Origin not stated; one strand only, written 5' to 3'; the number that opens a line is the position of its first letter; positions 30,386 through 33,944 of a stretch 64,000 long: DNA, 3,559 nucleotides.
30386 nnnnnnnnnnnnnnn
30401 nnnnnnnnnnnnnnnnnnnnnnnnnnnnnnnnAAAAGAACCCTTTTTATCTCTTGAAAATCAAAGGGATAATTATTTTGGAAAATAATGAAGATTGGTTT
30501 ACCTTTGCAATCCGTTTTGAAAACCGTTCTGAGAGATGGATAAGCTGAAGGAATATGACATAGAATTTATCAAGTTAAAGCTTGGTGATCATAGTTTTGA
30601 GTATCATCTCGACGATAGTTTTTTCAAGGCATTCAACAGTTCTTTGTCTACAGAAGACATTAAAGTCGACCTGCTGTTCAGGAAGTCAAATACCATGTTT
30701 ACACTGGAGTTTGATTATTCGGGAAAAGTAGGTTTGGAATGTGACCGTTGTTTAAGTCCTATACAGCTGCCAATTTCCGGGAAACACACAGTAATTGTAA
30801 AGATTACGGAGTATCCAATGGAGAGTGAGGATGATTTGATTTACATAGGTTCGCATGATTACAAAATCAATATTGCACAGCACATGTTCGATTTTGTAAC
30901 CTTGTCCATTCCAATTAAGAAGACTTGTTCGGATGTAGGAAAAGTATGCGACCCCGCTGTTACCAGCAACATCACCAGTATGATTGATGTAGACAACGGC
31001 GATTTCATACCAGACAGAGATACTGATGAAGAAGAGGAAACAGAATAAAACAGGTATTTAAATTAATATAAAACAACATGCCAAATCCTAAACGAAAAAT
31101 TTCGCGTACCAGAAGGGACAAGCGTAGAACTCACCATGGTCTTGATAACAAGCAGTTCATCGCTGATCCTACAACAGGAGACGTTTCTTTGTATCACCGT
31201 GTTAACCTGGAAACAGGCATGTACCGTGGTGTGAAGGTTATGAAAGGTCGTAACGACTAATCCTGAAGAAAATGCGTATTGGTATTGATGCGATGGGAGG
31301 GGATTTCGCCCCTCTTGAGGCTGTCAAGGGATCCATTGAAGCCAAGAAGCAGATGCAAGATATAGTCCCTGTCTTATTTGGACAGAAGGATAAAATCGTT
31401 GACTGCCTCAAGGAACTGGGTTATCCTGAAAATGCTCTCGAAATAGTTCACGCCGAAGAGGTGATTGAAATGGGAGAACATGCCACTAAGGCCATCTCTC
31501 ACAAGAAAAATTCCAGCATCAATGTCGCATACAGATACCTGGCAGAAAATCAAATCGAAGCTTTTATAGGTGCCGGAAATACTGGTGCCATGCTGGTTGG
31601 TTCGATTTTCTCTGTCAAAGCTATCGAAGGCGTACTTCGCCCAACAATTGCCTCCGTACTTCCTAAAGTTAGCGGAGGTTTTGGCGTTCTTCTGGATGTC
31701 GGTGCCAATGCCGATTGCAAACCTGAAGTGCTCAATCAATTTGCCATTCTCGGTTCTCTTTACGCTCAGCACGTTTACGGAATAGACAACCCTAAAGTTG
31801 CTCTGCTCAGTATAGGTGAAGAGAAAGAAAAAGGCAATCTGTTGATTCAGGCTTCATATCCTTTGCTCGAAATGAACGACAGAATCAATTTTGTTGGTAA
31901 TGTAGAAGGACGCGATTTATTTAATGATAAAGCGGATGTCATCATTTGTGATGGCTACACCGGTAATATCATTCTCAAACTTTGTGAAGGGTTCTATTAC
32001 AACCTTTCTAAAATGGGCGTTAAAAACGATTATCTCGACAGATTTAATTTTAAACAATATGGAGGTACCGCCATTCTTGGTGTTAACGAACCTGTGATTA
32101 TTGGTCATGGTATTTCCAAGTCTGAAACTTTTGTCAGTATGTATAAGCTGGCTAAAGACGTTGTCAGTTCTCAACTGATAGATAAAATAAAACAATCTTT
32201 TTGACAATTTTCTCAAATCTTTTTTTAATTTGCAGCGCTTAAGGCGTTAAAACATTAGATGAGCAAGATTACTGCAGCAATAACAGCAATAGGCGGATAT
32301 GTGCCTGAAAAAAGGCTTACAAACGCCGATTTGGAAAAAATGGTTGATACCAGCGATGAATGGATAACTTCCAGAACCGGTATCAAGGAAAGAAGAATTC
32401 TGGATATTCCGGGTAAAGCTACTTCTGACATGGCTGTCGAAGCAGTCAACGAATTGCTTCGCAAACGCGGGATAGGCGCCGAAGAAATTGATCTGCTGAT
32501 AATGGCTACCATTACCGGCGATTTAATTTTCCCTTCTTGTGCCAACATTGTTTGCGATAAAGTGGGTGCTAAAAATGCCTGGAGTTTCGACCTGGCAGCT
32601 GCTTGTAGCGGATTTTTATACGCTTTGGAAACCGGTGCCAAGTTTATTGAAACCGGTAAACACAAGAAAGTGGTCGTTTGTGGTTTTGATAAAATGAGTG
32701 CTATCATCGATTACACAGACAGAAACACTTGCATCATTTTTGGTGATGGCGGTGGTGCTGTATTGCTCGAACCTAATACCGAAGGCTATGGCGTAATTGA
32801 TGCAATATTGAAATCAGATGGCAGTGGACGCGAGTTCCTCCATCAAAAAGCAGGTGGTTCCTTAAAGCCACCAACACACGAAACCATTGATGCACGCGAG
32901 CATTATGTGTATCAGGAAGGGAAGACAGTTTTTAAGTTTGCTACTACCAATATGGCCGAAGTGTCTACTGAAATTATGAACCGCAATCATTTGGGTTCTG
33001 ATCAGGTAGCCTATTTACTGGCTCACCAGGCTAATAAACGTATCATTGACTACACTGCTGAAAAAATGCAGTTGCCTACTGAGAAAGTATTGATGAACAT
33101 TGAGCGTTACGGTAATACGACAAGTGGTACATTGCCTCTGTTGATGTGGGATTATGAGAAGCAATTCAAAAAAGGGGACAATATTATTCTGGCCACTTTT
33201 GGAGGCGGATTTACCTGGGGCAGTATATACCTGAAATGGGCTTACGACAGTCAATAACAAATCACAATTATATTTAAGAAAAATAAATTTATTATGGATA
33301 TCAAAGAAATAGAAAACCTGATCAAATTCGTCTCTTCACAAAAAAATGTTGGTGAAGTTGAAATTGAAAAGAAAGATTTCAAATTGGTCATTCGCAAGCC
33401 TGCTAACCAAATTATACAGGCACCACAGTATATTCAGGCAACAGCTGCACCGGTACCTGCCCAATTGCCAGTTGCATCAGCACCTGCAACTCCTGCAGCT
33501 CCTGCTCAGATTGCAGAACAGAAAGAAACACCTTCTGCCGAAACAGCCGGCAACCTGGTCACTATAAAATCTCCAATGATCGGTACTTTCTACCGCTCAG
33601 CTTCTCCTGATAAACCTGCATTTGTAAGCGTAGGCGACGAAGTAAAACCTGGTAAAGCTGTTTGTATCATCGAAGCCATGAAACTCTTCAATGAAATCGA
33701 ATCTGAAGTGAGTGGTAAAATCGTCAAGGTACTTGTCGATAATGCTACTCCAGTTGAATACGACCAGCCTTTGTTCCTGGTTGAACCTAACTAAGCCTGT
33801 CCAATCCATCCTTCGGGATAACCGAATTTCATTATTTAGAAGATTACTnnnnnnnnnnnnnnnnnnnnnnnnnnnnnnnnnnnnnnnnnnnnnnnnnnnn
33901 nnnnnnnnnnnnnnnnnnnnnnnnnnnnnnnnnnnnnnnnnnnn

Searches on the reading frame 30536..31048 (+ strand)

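Call 55: search_protein_families(library=pfam, proteins=[window:30536-31048:+], max_evalue=0.00001)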
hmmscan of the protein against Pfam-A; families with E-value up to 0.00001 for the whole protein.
window:30536-31048:+ (170 aa): 1 family
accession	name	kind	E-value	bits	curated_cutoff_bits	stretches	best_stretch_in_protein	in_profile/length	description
PF02620.22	YceD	-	1.3e-12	48.2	33.2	1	58-136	2-85/119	Large ribosomal RNA subunit accumulation protein YceD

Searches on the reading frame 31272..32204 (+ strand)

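Call 56: search_protein_families(library=pfam, proteins=[window:31272-32204:+], max_evalue=0.00001)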
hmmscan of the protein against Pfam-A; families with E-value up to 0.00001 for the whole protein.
window:31272-32204:+ (310 aa): 1 family
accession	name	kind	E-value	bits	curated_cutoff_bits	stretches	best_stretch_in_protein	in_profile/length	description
PF02504.20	FA_synthesis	-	5.1e-90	302.3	29.1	1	1-303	1-322/324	Fatty acid synthesis protein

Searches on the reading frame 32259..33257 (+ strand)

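Call 56: search_protein_families(library=pfam, proteins=[window:32259-33257:+], max_evalue=0.00001)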
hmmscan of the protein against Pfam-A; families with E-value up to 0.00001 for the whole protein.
window:32259-33257:+ (332 aa): 3 families
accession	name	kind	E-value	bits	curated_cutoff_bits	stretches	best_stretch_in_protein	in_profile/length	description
PF08545.16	ACP_syn_III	-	5.2e-29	100.4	24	1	110-188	1-80/80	3-Oxoacyl-[acyl-carrier-protein (ACP)] synthase III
PF08541.16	ACP_syn_III_C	-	3.3e-27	94.9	26.6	1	241-327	2-90/90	3-Oxoacyl-[acyl-carrier-protein (ACP)] synthase III C terminal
PF00108.29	Thiolase_N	-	3.4e-07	30.4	26.4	1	54-151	22-120/260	Thiolase, N-terminal domain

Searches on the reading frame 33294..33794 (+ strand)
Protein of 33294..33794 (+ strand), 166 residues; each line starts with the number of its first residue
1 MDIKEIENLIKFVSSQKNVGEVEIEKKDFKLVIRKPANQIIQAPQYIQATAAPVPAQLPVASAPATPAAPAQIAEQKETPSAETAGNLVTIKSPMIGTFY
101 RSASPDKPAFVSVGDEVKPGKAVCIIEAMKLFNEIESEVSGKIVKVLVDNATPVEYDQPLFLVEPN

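Call 56: search_protein_families(library=pfam, proteins=[window:33294-33794:+], max_evalue=0.00001)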
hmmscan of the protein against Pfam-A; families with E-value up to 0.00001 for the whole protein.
window:33294-33794:+ (166 aa): 1 family
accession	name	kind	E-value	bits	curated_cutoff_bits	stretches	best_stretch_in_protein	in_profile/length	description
PF00364.28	Biotin_lipoyl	-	3e-21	75.4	22.1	1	90-161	2-71/73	Biotin-requiring enzyme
